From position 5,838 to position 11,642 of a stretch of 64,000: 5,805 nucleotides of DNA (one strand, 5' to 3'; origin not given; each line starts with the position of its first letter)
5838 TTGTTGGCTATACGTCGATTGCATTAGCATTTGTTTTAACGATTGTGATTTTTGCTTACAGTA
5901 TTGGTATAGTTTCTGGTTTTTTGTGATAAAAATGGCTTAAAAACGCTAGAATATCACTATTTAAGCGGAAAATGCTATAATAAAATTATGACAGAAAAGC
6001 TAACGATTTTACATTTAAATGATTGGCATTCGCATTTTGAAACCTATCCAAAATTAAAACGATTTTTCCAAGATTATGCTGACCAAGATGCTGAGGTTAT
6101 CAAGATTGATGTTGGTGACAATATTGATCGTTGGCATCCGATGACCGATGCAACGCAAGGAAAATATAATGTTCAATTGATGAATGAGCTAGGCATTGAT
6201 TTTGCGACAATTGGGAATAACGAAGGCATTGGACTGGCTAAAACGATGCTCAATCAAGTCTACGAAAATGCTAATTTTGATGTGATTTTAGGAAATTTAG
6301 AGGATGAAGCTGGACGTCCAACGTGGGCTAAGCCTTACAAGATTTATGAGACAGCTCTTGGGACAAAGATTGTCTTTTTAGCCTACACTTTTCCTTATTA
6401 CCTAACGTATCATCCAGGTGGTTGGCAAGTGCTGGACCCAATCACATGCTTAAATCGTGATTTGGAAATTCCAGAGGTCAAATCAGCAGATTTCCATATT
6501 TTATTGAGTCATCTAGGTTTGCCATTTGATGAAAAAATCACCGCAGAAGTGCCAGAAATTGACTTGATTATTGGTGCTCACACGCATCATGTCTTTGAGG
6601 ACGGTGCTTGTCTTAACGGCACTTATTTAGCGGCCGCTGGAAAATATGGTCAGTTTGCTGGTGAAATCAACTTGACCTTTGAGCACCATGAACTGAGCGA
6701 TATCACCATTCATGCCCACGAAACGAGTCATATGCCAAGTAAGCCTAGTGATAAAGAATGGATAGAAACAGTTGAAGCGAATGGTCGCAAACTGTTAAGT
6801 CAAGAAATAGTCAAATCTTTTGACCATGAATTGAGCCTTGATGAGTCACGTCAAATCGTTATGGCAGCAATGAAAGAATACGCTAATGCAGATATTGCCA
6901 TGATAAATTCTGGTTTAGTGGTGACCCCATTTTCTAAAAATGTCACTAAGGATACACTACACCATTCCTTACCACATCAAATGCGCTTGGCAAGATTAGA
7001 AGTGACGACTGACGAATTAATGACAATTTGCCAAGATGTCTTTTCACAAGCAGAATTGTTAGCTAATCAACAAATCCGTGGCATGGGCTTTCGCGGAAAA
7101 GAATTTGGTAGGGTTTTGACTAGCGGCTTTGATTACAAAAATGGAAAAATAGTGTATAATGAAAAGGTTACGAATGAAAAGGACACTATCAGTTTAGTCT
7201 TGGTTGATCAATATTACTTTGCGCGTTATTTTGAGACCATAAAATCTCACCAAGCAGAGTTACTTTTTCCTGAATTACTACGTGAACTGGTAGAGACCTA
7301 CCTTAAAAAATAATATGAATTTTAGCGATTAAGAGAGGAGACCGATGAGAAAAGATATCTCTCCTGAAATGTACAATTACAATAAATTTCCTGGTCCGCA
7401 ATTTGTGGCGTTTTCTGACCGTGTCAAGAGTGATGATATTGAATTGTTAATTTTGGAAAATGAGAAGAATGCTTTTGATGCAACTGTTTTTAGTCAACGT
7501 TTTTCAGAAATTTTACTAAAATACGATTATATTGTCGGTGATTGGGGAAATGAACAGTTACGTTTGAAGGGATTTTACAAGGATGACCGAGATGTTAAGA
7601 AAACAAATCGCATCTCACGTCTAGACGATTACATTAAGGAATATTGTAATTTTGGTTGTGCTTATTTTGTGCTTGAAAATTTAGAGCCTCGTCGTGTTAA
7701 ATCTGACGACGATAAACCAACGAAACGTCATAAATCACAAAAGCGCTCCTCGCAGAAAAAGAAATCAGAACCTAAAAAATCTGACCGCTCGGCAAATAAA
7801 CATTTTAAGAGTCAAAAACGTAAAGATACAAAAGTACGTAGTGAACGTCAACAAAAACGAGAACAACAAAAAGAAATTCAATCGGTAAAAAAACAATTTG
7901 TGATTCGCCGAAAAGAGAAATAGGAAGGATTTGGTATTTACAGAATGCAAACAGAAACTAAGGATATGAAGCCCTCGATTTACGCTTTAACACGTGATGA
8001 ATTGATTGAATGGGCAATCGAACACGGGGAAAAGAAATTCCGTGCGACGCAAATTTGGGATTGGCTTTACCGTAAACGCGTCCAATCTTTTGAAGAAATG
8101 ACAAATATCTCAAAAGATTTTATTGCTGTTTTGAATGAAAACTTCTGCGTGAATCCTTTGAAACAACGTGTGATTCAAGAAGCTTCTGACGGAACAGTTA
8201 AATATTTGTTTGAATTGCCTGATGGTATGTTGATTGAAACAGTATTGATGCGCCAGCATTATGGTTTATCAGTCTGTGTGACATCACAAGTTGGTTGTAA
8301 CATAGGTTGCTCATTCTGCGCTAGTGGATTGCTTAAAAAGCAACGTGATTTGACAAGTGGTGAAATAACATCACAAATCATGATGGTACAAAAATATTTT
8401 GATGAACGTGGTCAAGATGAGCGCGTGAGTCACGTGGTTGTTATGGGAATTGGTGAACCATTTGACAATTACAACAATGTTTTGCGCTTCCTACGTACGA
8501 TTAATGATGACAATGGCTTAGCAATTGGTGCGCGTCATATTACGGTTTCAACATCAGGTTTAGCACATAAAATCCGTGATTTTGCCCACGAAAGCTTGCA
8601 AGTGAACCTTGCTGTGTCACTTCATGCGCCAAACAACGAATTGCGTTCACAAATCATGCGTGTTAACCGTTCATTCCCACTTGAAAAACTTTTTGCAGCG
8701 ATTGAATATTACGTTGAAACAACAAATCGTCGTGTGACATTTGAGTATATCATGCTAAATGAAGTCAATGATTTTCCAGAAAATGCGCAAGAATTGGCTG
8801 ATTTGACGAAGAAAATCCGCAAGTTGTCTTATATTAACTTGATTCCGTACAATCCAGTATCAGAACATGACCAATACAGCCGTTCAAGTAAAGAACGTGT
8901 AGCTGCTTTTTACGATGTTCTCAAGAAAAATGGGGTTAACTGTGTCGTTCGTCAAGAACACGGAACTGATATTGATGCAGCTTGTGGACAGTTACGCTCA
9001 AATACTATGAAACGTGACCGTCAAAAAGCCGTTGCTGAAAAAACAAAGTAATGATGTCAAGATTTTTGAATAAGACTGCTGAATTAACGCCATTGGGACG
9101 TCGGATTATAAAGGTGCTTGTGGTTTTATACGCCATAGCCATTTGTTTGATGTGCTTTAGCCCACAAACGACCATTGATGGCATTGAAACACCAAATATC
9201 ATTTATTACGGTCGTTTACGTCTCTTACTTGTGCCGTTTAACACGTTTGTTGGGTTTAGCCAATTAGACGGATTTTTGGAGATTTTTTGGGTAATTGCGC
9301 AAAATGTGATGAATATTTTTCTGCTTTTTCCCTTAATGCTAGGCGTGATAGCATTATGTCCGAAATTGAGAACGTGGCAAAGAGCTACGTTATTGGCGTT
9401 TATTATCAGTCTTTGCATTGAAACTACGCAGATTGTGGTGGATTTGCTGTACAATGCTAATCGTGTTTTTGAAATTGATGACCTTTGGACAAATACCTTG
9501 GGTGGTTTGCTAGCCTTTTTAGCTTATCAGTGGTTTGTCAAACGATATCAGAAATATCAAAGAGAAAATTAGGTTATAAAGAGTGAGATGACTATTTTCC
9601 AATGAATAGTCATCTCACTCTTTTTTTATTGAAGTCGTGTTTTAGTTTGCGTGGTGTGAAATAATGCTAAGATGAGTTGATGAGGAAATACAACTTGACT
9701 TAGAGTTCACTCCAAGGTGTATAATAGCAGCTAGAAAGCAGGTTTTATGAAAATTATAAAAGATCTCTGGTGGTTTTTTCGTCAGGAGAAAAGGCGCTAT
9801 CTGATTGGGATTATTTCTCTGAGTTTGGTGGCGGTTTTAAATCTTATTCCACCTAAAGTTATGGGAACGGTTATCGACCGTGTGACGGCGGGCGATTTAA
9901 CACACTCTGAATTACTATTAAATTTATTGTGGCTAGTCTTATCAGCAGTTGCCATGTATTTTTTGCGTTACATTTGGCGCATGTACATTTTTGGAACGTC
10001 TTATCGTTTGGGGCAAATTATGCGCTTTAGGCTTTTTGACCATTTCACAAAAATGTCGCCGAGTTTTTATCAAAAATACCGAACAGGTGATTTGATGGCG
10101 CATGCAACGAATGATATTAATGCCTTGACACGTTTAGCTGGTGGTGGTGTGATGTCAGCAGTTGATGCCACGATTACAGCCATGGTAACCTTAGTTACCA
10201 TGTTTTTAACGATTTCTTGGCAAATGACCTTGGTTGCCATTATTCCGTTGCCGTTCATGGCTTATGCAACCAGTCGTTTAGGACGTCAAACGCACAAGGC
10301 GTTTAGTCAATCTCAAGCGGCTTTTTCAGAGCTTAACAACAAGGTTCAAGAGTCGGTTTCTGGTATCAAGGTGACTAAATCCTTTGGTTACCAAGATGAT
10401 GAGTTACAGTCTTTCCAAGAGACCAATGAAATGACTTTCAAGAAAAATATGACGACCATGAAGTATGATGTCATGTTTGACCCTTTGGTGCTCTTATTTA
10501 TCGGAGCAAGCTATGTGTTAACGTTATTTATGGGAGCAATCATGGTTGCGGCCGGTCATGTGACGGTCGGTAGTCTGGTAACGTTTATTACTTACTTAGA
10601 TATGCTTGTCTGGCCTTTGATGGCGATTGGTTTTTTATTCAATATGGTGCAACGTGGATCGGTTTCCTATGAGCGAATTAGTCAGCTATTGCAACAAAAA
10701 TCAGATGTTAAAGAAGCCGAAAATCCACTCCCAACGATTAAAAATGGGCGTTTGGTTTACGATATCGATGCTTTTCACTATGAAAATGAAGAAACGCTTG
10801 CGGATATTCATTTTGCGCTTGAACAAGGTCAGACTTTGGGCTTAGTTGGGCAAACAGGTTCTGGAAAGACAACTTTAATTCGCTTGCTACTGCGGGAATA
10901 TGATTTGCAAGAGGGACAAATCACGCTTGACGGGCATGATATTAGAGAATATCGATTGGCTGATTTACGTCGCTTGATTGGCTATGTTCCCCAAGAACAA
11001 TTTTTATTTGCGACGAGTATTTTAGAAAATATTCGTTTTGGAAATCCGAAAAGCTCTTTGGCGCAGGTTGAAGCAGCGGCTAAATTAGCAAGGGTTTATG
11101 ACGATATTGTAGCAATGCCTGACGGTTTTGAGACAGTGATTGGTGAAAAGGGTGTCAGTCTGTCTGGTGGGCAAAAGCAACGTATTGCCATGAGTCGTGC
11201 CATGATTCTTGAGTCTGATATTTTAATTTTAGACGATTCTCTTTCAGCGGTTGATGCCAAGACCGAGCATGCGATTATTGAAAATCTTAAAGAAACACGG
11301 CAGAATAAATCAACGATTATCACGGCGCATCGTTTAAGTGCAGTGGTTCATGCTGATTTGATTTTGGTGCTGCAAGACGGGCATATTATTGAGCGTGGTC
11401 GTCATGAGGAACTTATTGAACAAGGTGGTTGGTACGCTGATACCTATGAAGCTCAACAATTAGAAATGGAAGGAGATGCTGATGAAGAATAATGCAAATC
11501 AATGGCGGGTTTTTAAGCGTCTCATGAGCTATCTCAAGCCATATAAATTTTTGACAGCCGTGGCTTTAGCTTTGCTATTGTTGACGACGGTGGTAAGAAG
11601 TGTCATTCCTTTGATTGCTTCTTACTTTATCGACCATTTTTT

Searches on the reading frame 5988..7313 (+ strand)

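Call 19: search_protein_families(library=ncbifam, proteins=[window:5988-7313:+], max_evalue=0.00001)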
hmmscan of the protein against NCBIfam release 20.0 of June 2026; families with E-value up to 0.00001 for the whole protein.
window:5988-7313:+ (441 aa): 7 families
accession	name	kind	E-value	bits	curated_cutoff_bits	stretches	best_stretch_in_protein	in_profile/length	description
TIGR04486.1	thiosulf_SoxB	equivalog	1.6e-20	72.9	550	1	34-305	133-410/556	thiosulfohydrolase SoxB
NF006934.0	PRK09419.1-1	subfamily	3.6e-18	64.6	1646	1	22-356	654-1009/1174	multifunctional 2',3'-cyclic-nucleotide 2'-phosphodiesterase/3'-nucleotidase/5'-nucleotidase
NF041198.1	UshA_like_PCGU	equivalog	7.3e-11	41.3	275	1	55-280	91-314/519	UshA-like (seleno)protein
NF006937.0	PRK09419.1-4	equivalog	8.1e-10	36.7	2554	1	170-236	846-915/1411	multifunctional 2',3'-cyclic-nucleotide 2'-phosphodiesterase/3'-nucleotidase/5'-nucleotidase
NF006935.0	PRK09419.1-2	equivalog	1.9e-07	29.1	2801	0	167-234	864-934/1445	multifunctional 2',3'-cyclic-nucleotide 2'-phosphodiesterase/3'-nucleotidase/5'-nucleotidase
NF007109.1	PRK09558.1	equivalog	1.2e-06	27.6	600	0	2-128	33-167/550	bifunctional UDP-sugar hydrolase/5'-nucleotidase UshA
TIGR01530.1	nadN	equivalog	1.5e-06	27.1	436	0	57-205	70-221/550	NAD nucleotidase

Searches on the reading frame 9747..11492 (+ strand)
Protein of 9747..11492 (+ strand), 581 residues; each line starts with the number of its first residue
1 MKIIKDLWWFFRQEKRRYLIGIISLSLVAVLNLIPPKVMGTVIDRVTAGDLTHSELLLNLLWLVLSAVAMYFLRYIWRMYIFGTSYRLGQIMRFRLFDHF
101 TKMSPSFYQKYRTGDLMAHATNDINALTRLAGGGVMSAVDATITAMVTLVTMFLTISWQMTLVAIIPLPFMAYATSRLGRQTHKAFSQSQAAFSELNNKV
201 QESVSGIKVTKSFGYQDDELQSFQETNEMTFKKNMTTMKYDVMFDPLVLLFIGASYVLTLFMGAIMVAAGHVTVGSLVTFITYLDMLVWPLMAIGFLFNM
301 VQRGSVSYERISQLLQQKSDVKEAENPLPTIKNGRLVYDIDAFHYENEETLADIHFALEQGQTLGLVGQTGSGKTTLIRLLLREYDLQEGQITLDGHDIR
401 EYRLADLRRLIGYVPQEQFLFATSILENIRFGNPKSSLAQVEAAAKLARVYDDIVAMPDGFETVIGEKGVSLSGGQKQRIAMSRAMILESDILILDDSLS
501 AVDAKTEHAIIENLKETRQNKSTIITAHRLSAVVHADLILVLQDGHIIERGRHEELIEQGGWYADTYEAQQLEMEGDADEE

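Call 19: search_protein_families(library=ncbifam, proteins=[window:9747-11492:+], max_evalue=0.00001)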
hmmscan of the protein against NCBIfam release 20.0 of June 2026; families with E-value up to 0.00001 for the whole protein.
window:9747-11492:+ (581 aa): 182 families (the best 25 are shown)
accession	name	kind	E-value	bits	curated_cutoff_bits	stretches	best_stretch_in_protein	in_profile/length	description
NF008055.0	PRK10789.1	equivalog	5.6e-187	622.8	845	1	1-580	1-581/590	SmdA family multidrug ABC transporter permease/ATP-binding protein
NF000474.1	tet_ABC_46_A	exception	1.1e-119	400.5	1250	1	4-572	2-570/574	tetracycline efflux ABC transporter Tet(46) subunit A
TIGR02204.1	MsbA_rel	hypoth_equivalog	5.9e-119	398.3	780.4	1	3-566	5-571/576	ABC transporter, permease/ATP-binding protein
NF052233.1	CphA_assoc_ABC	equivalog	4.1e-114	382.5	880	1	6-580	174-753/766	cyanophycin metabolism-associated ABC transporter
TIGR02203.1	MsbA_lipidA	equivalog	9.8e-114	380.9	602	1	6-570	4-569/572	lipid A export permease/ATP-binding protein MsbA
TIGR01846.1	type_I_sec_HlyB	subfamily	2.7e-100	336.6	725.55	1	6-570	126-692/694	type I secretion system permease/ATPase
NF045513.1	HepA_fam_ABC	equivalog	4.2e-100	335.9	725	1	47-570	84-609/610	heterocyst formation ABC transporter subunit HepA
NF008381.0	PRK11176.1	equivalog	1.6e-99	333.9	867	1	5-570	14-579/582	lipid A ABC transporter ATP-binding protein/permease MsbA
NF010178.0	PRK13657.1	equivalog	3.5e-99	332.9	733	1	11-579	14-579/588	glucan ABC transporter ATP-binding protein/ permease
TIGR00958.1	3a01208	subfamily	3.4e-97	326.4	874.6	1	6-564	151-708/711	antigen peptide transporter 2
TIGR01193.1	bacteriocin_ABC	subfamily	1.1e-84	285.2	523.85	1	11-567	151-706/708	peptide cleavage/export ABC transporter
TIGR03797.1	NHLM_micro_ABC2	equivalog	2e-81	274.5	709.4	1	10-568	129-683/686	NHLP bacteriocin export ABC transporter permease/ATPase subunit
NF008056.1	PRK10790.1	equivalog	7.5e-80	269.1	746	1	5-573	12-578/584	SmdB family multidrug efflux ABC transporter permease/ATP-binding protein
TIGR03375.1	type_I_sec_LssB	subfamily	2.3e-78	264.2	693.1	1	10-559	143-691/696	type I secretion system permease/ATPase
TIGR03796.1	NHLM_micro_ABC1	equivalog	5e-78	263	853.3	1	18-565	155-707/710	NHLP family bacteriocin export ABC transporter peptidase/permease/ATPase subunit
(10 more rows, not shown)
